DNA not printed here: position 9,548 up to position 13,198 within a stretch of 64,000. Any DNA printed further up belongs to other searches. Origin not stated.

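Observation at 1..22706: Pyochelin/coelibactin-type aryl-thiazoline NRPS cluster with an unusual tailoring set that includes a tryptophan 2,3-dioxygenase.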

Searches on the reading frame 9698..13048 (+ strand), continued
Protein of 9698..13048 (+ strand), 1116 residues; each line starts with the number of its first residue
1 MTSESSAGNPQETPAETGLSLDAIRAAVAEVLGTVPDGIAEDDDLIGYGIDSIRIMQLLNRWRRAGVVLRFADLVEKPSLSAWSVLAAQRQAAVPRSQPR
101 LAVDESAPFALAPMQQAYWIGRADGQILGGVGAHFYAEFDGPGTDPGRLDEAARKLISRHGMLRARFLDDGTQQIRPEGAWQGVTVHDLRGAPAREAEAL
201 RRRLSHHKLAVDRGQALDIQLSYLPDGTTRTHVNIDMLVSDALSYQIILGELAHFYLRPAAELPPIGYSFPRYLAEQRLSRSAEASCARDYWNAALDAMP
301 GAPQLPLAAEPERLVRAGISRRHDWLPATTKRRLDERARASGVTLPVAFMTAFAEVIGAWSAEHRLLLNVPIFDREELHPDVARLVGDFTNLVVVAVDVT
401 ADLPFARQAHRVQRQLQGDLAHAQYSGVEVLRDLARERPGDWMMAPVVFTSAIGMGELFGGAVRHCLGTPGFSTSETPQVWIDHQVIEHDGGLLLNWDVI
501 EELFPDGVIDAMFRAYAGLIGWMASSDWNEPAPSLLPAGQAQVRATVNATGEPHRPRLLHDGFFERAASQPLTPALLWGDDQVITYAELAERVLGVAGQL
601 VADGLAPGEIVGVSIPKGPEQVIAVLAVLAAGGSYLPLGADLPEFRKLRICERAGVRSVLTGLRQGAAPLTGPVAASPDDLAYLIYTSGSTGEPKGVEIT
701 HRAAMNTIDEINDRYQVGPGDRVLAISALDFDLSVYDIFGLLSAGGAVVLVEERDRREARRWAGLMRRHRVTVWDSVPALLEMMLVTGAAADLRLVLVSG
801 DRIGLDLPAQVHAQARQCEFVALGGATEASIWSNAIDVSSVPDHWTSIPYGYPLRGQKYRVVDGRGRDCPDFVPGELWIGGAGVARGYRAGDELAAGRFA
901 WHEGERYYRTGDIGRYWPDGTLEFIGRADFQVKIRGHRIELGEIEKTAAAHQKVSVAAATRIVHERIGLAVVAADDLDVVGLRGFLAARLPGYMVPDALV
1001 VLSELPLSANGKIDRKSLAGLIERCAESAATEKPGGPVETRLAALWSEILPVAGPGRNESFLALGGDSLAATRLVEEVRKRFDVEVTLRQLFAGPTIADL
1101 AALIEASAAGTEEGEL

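Call 61: find_homologous_proteins(query=L005:15325-17019:+, max_evalue=1e-40)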
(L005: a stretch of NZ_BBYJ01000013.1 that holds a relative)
Query L005:15325-17019:+ (564 aa): 7999 proteins with E <= 1e-40 among 8000 candidates; the best 120 are listed.
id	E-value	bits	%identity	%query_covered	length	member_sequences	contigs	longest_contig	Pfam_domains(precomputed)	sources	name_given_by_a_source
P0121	0.0e+0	1184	99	95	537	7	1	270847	PF00501.35,PF13193.13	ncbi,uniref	ncbi:(2,3-dihydroxybenzoyl)adenylate synthase [Microtetraspora malaysiensis]|uniref:(2,3-dihydroxybe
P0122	0.0e+0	1035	86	94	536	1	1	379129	PF00501.35,PF13193.13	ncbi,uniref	ncbi:(2,3-dihydroxybenzoyl)adenylate synthase [Nonomuraea sp. NPDC050536]|uniref:(2,3-dihydroxybenzo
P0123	0.0e+0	1018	85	94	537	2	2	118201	PF00501.35,PF13193.13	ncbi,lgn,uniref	ncbi:(2,3-dihydroxybenzoyl)adenylate synthase [Nonomuraea mangrovi]|uniref:(2,3-dihydroxybenzoyl)ade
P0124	7.8e-294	994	84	93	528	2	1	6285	PF00501.35,PF13193.13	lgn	-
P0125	1.1e-281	954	82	93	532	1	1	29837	PF00501.35,PF13193.13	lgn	-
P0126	5.7e-252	856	71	94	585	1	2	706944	PF00501.35,PF13193.13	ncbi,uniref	ncbi:(2,3-dihydroxybenzoyl)adenylate synthase [Plantactinospora siamensis]|uniref:(2,3-dihydroxybenz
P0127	8.8e-246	835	75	89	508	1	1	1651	PF00501.35,PF13193.13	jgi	jgi:2,3-dihydroxybenzoate-AMP ligase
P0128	2.9e-216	738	65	93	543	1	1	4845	PF00501.35,PF13193.13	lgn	-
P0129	2.7e-215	735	62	94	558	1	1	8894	PF00501.35,PF13193.13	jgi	jgi:2,3-dihydroxybenzoate-AMP ligase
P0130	2.6e-214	731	64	91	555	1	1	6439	PF00501.35,PF13193.13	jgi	jgi:2,3-dihydroxybenzoate-AMP ligase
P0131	1.6e-212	725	63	91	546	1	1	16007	PF00501.35,PF13193.13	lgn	-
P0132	5.7e-212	724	63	93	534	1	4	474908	PF00501.35,PF13193.13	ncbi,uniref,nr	ncbi:(2,3-dihydroxybenzoyl)adenylate synthase [Amorphoplanes nipponensis]|uniref:2,3-dihydroxybenzoa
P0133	1.4e-211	722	62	92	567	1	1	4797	PF00501.35,PF13193.13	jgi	jgi:2,3-dihydroxybenzoate-AMP ligase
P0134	1.9e-211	722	63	92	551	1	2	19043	PF00501.35,PF13193.13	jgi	jgi:2,3-dihydroxybenzoate-AMP ligase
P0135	2.1e-211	722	62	92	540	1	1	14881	PF00501.35,PF13193.13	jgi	jgi:2,3-dihydroxybenzoate-AMP ligase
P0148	2.5e-207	708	62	93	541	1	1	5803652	PF00501.35,PF13193.13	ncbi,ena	-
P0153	3.5e-205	701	62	92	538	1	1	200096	PF00501.35,PF13193.13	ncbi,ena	-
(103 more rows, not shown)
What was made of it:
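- On 3-Hydroxyquinaldic acid (3HQA) starter pathway: An ortholog, P0148, is listed on a contig of the same length as the one carrying the window's aminotransferase (call 61).
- All other ORFs are intact, and a cognate ligase exists in the genome (call 61).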

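Call 62: find_encoding_contigs(protein=P0148, flank=10000, max_places=3)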
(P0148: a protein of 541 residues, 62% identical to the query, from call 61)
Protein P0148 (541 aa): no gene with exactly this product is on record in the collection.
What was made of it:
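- On 3-Hydroxyquinaldic acid (3HQA) starter pathway: Its position is unknown (call 62).
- The position of P0148 in the genome could not be obtained (call 62), so it might belong to another cluster.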

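Call 63: find_encoding_contigs(protein=P0153, flank=10000, max_places=2)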
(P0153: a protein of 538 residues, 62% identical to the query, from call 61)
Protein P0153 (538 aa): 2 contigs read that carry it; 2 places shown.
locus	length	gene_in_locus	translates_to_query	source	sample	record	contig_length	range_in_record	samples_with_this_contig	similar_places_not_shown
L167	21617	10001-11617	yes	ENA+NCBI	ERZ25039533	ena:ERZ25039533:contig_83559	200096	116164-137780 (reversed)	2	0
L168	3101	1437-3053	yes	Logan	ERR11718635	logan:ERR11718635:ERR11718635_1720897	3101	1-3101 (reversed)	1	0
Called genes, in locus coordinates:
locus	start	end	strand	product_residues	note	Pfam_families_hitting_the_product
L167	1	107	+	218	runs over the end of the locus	PF01022:HTH_5, PF00581:Rhodanese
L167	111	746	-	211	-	PF01209:Ubie_methyltran, PF13489:Methyltransf_23, PF13847:Methyltransf_31, PF08241:Methyltransf_11, PF08242:Methyltransf_12, PF13649:Methyltransf_25, PF05148:Methyltransf_8 (weak)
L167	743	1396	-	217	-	PF00440:TetR_N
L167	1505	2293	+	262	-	PF01636:APH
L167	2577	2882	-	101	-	PF14659:Phage_int_SAM_3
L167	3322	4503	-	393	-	PF26571:VldE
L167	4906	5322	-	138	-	PF01850:PIN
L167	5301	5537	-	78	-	-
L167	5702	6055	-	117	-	-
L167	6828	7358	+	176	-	-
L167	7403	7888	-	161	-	-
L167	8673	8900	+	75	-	-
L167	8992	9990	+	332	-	PF11583:AurF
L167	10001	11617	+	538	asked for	PF00501:AMP-binding, PF13193:AMP-binding_C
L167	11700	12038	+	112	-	-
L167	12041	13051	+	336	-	PF08100:Dimerisation, PF00891:Methyltransf_2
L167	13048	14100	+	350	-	PF08100:Dimerisation, PF00891:Methyltransf_2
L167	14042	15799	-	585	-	PF00501:AMP-binding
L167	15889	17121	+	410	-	PF00067:p450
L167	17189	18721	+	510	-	PF00732:GMC_oxred_N, PF13450:NAD_binding_8 (faint), PF05199:GMC_oxred_C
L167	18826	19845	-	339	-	PF08100:Dimerisation, PF00891:Methyltransf_2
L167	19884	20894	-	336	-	PF00135:COesterase, PF20434:BD-FAE, PF07859:Abhydrolase_3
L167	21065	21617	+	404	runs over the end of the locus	PF00067:p450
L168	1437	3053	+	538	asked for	PF00501:AMP-binding, PF13193:AMP-binding_C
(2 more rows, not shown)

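Call 71: find_homologous_proteins(query=L004:13921-16170:+, max_evalue=1e-40)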
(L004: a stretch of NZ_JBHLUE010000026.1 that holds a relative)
Query L004:13921-16170:+ (749 aa): 5022 proteins with E <= 1e-40 among 8000 candidates; the best 120 are listed.
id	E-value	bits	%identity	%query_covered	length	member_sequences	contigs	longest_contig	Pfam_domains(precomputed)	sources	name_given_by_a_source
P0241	0.0e+0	1632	100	100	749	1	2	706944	PF00550.32,PF00501.35,PF13193.13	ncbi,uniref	ncbi:amino acid adenylation domain-containing protein [Plantactinospora siamensis]|uniref:Amino acid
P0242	0.0e+0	1203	76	100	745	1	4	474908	PF00550.32,PF00501.35,PF13193.13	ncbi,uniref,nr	ncbi:hypothetical protein GCM10020358_65770 [Amorphoplanes nipponensis]|uniref:Carrier domain-contai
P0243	0.0e+0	1175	75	98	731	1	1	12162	PF00550.32,PF00501.35,PF13193.13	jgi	jgi:amino acid adenylation domain-containing protein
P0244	0.0e+0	1097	81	82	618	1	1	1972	PF00550.32,PF00501.35,PF13193.13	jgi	jgi:amino acid adenylation domain-containing protein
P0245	0.0e+0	1029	71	95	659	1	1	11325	PF00550.32,PF00501.35,PF13193.13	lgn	-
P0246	1.5e-255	868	75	75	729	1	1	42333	PF00501.35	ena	-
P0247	1.5e-227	776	40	79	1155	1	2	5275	PF00550.32,PF00501.35,PF13193.13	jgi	jgi:amino acid adenylation domain-containing protein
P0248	2.1e-214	732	40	78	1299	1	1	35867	PF00668.26,PF00550.32,PF00501.35,PF13193.13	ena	-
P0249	2.5e-214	732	74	65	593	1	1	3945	PF00501.35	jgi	jgi:amino acid adenylation domain-containing protein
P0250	3.8e-209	715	49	79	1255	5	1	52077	PF00668.26,PF00550.32,PF00501.35,PF13193.13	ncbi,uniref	ncbi:non-ribosomal peptide synthetase, partial [Streptomyces sp. WAC08241]|uniref:non-ribosomal pept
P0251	1.2e-205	703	46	81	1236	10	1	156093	PF00550.32,PF00501.35,PF13193.13,PF00975.27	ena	-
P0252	7.2e-198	678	48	64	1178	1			PF00668.26,PF00550.32,PF00501.35,PF13193.13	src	-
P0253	1.2e-189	650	47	89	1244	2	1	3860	PF00668.26,PF00550.32,PF00501.35,PF13193.13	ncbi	ncbi:amino acid adenylation domain-containing protein, partial [Streptomyces mirabilis]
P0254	2.3e-188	646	42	79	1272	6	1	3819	PF00668.26,PF00550.32,PF00501.35,PF13193.13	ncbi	ncbi:non-ribosomal peptide synthetase, partial [Catenulispora pinisilvae]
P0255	1.1e-187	644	48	79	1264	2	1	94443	PF00668.26,PF00550.32,PF00501.35,PF13193.13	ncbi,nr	ncbi:amino acid adenylation domain-containing protein [Actinomadura sp. DC4]|nr:amino acid adenylati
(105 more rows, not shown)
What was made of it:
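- One homolog is named L-tryptophan-[L-tryptophyl-carrier protein] ligase by JGI (call 71).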
